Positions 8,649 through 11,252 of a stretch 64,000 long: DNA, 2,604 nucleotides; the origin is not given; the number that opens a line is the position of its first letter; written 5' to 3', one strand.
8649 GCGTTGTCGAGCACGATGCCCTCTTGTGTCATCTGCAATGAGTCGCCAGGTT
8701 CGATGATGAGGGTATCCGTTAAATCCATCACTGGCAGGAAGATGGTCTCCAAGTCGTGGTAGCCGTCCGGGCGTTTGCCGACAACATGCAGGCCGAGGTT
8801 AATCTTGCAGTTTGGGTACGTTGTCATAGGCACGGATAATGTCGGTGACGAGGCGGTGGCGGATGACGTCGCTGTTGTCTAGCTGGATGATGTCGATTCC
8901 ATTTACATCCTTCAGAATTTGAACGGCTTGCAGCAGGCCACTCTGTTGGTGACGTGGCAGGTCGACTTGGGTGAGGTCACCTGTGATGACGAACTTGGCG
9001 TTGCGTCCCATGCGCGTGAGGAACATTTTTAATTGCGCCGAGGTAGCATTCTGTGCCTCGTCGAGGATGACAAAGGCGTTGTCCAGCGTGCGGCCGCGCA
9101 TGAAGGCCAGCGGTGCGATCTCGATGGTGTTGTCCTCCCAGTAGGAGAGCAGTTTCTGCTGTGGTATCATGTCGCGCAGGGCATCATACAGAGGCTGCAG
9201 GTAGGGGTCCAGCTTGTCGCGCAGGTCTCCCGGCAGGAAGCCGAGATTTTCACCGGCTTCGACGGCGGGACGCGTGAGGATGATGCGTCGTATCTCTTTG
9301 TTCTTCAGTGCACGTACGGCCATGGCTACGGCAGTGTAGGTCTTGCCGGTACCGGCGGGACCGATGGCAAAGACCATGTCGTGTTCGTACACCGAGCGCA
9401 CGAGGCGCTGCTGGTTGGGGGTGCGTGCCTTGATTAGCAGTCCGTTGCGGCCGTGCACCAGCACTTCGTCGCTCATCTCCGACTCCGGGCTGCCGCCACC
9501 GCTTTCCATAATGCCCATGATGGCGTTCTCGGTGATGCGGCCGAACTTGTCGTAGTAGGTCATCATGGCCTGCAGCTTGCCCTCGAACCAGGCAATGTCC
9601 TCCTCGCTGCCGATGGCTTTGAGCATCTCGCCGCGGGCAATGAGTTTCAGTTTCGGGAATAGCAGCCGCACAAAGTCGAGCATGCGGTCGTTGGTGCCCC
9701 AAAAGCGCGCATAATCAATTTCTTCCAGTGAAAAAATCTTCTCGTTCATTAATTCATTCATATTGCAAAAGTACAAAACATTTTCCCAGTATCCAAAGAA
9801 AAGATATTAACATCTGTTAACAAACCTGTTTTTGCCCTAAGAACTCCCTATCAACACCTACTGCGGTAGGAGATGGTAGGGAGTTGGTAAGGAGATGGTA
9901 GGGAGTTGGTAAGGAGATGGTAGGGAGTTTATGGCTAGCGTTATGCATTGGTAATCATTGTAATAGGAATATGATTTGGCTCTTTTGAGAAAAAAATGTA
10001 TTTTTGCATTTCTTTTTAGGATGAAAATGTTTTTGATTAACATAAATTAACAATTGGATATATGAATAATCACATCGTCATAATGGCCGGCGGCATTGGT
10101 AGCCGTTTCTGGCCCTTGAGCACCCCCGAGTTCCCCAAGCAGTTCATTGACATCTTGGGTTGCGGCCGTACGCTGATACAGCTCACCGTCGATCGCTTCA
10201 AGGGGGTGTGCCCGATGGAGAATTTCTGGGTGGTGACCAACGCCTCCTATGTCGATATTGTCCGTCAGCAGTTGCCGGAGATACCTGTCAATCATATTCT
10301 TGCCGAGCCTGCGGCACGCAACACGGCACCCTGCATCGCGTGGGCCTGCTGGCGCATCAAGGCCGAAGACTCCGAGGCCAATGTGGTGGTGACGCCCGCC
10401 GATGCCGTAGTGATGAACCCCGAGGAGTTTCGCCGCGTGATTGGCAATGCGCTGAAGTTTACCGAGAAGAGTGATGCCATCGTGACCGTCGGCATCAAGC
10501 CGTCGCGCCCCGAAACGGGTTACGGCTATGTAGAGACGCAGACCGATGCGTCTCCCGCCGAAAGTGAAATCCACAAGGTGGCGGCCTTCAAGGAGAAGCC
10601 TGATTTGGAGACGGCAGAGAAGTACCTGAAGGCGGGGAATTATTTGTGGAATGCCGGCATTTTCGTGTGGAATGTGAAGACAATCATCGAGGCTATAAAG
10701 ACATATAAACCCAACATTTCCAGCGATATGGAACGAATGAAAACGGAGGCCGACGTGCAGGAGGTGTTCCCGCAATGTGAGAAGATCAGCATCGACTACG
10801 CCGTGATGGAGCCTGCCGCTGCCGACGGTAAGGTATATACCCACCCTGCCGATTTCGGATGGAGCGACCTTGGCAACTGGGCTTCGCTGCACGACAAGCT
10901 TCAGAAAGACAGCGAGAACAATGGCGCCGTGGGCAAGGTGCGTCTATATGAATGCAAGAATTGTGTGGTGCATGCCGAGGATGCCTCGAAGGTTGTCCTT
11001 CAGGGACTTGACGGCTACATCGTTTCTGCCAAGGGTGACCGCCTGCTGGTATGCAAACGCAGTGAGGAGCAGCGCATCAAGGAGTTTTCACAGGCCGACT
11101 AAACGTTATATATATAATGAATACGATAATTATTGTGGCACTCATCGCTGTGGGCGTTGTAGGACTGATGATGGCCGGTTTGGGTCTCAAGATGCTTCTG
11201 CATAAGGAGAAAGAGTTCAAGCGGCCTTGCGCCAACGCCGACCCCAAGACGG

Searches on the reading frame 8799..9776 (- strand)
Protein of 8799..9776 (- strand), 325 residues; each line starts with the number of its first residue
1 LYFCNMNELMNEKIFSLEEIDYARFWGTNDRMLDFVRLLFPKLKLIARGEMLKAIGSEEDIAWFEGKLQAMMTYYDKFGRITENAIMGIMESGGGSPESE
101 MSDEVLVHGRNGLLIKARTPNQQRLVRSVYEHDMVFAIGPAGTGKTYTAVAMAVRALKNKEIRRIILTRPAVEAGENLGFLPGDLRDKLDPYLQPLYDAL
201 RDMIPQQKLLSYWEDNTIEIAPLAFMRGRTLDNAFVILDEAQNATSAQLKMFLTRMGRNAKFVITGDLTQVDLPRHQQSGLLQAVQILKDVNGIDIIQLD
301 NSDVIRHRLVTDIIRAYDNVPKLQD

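Call 13: search_protein_families(library=pfam, proteins=[window:8799-9776:-])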
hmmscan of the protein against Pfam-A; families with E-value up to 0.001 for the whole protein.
window:8799-9776:- (325 aa): 8 families
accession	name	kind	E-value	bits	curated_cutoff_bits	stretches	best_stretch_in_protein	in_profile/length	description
PF02562.22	PhoH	-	2.6e-93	311.6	27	1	115-318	2-205/205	PhoH-like protein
PF13604.12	AAA_30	-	4.2e-09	36.9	27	1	120-271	4-128/191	AAA domain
PF13245.12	AAA_19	-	1e-08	35.9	25.1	1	122-271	1-129/134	AAA domain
PF00270.35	DEAD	-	7e-06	26.3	26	1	119-169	1-52/167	DEAD/DEAH box helicase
PF13086.12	AAA_11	-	0.00041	20.6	27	0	121-159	5-44/257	AAA domain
PF13401.12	AAA_22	-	0.00042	21.1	27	0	133-256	6-108/130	AAA domain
PF00580.27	UvrD-helicase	-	0.00072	19.8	23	0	120-163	3-44/271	UvrD/REP helicase N-terminal domain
PF01695.23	IstB_IS21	-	0.00091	19.2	24.1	0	132-159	92-119/238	IstB-like ATP binding protein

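Call 36: find_encoding_contigs(protein=window:8799-9776:-, flank=1500, max_places=10)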
Protein window:8799-9776:- (325 aa): no gene with exactly this product is on record in the collection.

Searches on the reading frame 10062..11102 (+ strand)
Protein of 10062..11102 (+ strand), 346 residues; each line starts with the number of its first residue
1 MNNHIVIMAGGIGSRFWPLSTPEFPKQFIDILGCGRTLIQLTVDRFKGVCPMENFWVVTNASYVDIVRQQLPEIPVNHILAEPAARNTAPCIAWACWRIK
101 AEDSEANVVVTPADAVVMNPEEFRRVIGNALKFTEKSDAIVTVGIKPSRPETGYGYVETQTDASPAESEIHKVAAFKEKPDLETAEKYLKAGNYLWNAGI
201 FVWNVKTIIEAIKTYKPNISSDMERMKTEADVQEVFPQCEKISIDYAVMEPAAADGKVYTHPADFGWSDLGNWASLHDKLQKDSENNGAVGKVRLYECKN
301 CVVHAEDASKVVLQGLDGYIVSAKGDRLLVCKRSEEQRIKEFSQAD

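Call 13: search_protein_families(library=pfam, proteins=[window:10062-11102:+])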
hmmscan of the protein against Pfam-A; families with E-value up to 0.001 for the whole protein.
window:10062-11102:+ (346 aa): 3 families
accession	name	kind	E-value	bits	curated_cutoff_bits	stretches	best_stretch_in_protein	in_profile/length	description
PF00483.29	NTP_transferase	-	3.3e-41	141.9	21.2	1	6-284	3-243/245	Nucleotidyl transferase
PF12804.13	NTP_transf_3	-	3.1e-10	40.9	27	1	6-140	2-119/160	MobA-like NTP transferase domain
PF22640.1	ManC_GMP_beta-helix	-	0.00014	22.1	27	1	297-341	7-50/55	MannoseP isomerase/GMP-like beta-helix domain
